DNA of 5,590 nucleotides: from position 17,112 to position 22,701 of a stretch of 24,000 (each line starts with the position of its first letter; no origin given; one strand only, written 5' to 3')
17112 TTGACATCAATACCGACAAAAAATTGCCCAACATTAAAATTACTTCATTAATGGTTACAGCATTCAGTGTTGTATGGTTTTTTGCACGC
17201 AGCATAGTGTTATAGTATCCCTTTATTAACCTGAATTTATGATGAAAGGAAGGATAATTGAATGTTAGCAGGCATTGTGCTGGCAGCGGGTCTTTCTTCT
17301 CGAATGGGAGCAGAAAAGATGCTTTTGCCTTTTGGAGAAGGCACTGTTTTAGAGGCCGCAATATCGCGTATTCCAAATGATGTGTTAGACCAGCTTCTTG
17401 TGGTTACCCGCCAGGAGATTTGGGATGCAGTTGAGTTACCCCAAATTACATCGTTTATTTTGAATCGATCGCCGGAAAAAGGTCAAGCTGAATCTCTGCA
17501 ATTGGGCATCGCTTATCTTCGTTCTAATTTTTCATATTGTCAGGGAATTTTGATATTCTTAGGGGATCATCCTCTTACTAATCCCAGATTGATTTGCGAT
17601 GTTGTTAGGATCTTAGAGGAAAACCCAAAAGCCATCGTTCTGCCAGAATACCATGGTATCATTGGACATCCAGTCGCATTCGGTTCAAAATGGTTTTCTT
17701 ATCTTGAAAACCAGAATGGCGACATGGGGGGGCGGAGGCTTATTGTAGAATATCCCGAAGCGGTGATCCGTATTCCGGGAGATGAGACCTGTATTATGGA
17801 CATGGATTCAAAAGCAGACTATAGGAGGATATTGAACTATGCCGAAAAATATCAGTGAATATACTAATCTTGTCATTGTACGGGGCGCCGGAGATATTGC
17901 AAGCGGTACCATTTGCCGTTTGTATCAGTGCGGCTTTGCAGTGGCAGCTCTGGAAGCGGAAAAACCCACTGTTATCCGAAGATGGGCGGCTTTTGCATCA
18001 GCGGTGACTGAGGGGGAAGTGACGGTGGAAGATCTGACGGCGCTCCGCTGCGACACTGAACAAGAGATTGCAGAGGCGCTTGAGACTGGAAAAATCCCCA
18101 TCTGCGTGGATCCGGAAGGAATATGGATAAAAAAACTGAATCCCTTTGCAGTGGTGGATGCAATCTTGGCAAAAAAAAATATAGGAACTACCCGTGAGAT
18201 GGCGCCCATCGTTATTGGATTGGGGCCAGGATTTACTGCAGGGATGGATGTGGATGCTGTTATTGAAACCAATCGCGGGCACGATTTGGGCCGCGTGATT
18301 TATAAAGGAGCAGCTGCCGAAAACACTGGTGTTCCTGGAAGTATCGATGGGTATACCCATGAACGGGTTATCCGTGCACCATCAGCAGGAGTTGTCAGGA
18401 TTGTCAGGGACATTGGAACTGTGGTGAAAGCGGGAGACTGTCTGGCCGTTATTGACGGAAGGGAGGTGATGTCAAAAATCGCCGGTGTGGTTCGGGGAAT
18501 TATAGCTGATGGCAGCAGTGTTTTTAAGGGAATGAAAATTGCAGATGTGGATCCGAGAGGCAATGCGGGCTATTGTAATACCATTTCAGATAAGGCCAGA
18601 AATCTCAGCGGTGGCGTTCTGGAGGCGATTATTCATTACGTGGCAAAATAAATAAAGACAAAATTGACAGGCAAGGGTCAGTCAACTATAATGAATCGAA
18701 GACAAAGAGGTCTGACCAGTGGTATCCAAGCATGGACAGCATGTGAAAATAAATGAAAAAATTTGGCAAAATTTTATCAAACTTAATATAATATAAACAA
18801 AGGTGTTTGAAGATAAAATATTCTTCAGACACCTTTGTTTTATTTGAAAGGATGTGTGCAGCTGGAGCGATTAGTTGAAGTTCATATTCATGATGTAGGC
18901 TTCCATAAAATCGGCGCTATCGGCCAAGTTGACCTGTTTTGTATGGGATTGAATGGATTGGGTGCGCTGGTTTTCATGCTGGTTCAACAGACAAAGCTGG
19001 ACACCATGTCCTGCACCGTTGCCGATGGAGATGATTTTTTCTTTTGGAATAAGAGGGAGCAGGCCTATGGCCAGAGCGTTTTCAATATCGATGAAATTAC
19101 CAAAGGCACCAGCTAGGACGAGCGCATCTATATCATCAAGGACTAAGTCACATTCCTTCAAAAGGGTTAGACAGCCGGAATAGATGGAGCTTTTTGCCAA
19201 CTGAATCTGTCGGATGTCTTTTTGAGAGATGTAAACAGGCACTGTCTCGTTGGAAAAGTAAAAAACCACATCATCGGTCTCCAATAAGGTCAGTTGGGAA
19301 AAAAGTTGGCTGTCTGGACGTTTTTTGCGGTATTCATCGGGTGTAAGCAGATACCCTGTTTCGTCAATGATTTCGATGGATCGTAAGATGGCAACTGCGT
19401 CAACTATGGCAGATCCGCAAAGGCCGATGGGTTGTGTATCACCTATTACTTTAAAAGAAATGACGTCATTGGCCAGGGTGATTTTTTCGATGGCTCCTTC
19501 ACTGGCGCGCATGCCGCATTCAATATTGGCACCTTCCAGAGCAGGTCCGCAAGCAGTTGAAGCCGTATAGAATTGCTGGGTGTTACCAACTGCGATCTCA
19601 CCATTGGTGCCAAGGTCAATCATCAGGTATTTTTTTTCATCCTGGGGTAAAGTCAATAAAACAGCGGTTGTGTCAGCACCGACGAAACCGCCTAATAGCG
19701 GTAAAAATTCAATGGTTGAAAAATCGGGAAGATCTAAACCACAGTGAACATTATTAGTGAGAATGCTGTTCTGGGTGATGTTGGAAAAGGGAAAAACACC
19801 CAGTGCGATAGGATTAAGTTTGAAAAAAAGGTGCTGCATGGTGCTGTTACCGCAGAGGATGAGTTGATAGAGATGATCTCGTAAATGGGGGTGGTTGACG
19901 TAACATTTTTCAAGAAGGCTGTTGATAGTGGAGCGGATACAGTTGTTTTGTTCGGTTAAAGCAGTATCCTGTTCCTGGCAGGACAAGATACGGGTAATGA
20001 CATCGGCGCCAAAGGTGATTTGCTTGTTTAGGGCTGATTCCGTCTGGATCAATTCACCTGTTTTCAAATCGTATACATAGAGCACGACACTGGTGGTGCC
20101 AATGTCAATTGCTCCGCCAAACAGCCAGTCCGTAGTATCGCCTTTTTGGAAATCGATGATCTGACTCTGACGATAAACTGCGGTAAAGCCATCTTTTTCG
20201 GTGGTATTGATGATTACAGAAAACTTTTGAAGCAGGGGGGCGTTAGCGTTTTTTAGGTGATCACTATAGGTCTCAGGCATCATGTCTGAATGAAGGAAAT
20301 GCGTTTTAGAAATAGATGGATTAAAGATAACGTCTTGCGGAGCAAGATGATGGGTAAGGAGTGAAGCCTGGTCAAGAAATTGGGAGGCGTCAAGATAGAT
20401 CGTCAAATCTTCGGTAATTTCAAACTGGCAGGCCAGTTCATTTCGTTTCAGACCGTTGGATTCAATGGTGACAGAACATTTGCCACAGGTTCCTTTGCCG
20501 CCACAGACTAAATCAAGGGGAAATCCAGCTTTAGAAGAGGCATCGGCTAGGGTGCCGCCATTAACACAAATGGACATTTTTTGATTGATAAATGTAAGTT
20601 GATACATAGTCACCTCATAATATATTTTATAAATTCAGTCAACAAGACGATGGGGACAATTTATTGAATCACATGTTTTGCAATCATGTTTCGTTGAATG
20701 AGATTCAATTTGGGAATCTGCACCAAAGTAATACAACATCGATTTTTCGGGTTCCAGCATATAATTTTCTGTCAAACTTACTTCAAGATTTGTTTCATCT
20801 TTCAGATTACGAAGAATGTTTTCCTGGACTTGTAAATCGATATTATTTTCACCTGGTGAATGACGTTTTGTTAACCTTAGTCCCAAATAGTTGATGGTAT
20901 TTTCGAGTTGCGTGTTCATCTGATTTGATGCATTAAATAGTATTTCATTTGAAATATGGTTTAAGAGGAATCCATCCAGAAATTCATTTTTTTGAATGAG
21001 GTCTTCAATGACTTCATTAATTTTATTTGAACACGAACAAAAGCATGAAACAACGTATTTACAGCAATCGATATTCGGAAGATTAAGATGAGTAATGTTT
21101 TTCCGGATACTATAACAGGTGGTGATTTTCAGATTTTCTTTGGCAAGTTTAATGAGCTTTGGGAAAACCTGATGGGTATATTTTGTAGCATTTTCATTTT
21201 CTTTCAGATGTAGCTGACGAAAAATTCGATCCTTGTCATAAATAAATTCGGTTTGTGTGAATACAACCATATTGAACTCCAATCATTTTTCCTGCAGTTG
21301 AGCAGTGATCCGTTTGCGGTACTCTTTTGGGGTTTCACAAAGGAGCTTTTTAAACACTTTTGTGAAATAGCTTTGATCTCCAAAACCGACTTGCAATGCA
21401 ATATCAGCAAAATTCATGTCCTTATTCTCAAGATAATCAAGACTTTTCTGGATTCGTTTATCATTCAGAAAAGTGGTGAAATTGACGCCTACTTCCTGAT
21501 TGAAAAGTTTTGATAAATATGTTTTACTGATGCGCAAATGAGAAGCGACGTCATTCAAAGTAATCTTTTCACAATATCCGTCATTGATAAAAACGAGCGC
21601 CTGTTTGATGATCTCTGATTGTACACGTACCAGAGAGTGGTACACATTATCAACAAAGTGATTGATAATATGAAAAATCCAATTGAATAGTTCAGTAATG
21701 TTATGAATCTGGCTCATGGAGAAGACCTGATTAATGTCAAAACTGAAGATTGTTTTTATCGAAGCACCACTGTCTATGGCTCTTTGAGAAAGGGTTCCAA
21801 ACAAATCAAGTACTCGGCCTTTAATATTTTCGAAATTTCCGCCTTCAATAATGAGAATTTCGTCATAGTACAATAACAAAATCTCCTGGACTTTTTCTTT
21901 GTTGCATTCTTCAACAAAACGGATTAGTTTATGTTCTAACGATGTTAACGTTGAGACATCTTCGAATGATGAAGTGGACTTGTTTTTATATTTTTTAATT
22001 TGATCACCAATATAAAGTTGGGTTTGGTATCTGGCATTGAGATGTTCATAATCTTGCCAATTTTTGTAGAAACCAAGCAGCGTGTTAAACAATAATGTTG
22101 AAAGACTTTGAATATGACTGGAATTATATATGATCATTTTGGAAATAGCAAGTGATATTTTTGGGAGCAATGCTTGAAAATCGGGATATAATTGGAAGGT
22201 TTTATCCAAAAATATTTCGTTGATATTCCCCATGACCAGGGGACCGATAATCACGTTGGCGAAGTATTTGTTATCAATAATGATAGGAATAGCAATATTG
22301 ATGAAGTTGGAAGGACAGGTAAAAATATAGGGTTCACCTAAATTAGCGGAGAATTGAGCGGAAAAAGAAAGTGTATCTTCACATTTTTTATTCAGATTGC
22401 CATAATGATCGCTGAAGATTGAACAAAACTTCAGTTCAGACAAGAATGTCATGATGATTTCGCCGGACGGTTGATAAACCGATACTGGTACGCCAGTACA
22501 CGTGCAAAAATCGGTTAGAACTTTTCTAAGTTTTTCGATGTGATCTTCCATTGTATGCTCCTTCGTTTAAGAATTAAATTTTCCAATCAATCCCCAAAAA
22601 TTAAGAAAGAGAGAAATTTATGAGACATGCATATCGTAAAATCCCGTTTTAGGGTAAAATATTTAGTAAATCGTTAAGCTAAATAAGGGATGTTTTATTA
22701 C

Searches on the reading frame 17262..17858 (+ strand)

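Call 5: search_protein_families(library=pfam, proteins=[window:17262-17858:+])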
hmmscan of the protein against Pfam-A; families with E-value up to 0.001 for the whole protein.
window:17262-17858:+ (198 aa): 1 family
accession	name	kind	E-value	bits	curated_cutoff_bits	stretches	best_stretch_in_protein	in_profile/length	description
PF12804.13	NTP_transf_3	-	2.8e-28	99.6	27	1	4-164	1-157/160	MobA-like NTP transferase domain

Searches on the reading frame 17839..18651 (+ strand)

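Call 5: search_protein_families(library=pfam, proteins=[window:17839-18651:+])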
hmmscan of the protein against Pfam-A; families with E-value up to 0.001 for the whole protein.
window:17839-18651:+ (270 aa): 0 families

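Call 20: search_protein_families(library=pfam, proteins=[window:17839-18651:+], max_evalue=10)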
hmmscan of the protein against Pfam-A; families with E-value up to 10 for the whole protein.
window:17839-18651:+ (270 aa): 3 families
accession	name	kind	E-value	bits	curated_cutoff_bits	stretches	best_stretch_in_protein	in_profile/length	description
PF00364.28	Biotin_lipoyl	-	0.019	15.2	22.1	1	177-205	44-73/73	Biotin-requiring enzyme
PF25204.1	DAAF9_2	-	0.054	13.5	27.5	1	59-99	81-122/210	DAAF9 domain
PF01551.29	Peptidase_M23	-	0.11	13.1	28.7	1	176-242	14-77/96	Peptidase family M23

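Call 54: search_protein_families(library=ncbifam, proteins=[window:17839-18651:+], max_evalue=0.001)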
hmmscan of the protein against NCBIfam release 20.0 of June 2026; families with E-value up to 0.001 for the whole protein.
window:17839-18651:+ (270 aa): 1 family
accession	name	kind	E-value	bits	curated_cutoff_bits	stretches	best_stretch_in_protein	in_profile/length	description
TIGR03309.1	matur_yqeB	equivalog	1.2e-109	365.7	220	1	12-266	1-255/256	selenium-dependent molybdenum cofactor biosynthesis protein YqeB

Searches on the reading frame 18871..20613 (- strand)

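Call 5: search_protein_families(library=pfam, proteins=[window:18871-20613:-])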
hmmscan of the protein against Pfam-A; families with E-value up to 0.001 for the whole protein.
window:18871-20613:- (580 aa): 3 families
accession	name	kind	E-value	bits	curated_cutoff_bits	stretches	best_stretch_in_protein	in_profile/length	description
PF14574.11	RACo_C_ter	-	3.7e-71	239.7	27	1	329-579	3-249/261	C-terminal domain of RACo the ASKHA domain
PF17651.6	Raco_middle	-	1.3e-40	139.1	26.8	1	165-321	1-157/163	RACo middle region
PF00111.32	Fer2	-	9.1e-05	22.8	21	1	13-64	8-74/77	2Fe-2S iron-sulfur cluster binding domain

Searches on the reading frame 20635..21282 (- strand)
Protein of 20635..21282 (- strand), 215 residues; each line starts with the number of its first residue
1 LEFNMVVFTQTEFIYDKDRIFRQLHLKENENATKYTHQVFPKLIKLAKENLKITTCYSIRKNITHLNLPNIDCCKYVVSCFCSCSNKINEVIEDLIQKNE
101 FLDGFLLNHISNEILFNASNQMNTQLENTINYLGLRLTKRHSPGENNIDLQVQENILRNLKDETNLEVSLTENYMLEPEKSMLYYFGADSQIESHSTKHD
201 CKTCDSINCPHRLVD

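Call 5: search_protein_families(library=pfam, proteins=[window:20635-21282:-])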
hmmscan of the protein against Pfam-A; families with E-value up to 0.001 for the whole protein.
window:20635-21282:- (215 aa): 0 families

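Call 20: search_protein_families(library=pfam, proteins=[window:20635-21282:-], max_evalue=10)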
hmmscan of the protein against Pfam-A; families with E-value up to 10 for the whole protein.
window:20635-21282:- (215 aa): 2 families
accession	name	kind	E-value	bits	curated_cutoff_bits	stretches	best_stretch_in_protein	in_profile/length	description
PF02965.22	Met_synt_B12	-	0.055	13.3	25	1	140-186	199-246/273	Vitamin B12 dependent methionine synthase, activation domain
PF25416.1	GRHL1_C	-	0.059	13.7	27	1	120-173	27-80/90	GRHL1-like, C-terminal domain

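Call 54: search_protein_families(library=ncbifam, proteins=[window:20635-21282:-], max_evalue=0.001)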
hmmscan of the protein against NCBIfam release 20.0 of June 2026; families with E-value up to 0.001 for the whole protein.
window:20635-21282:- (215 aa): 0 families

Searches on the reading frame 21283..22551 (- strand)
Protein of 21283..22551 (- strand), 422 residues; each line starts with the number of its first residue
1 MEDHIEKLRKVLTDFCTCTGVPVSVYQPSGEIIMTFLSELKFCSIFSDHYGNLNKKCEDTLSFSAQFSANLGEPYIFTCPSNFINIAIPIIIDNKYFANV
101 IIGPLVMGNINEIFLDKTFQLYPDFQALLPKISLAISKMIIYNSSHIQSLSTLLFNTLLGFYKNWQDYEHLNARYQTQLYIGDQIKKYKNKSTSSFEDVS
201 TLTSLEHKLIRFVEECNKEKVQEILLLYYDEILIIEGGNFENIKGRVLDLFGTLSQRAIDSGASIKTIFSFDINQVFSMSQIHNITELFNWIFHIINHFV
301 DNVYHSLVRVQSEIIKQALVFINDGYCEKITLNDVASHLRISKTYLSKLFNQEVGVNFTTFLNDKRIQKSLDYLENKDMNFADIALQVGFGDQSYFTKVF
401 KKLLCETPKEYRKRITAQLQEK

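Call 5: search_protein_families(library=pfam, proteins=[window:21283-22551:-])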
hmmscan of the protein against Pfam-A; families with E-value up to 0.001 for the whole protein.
window:21283-22551:- (422 aa): 3 families
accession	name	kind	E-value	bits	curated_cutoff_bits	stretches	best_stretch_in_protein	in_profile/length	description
PF10114.15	PocR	-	1.8e-22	80.3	23.9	1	5-156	5-152/162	Sensory domain found in PocR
PF12833.13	HTH_18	-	2e-21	76.5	33.6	1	336-414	2-80/80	Helix-turn-helix domain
PF00165.29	HTH_AraC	-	9.7e-18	64.3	26.6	2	376-413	6-42/42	Bacterial regulatory helix-turn-helix proteins, AraC family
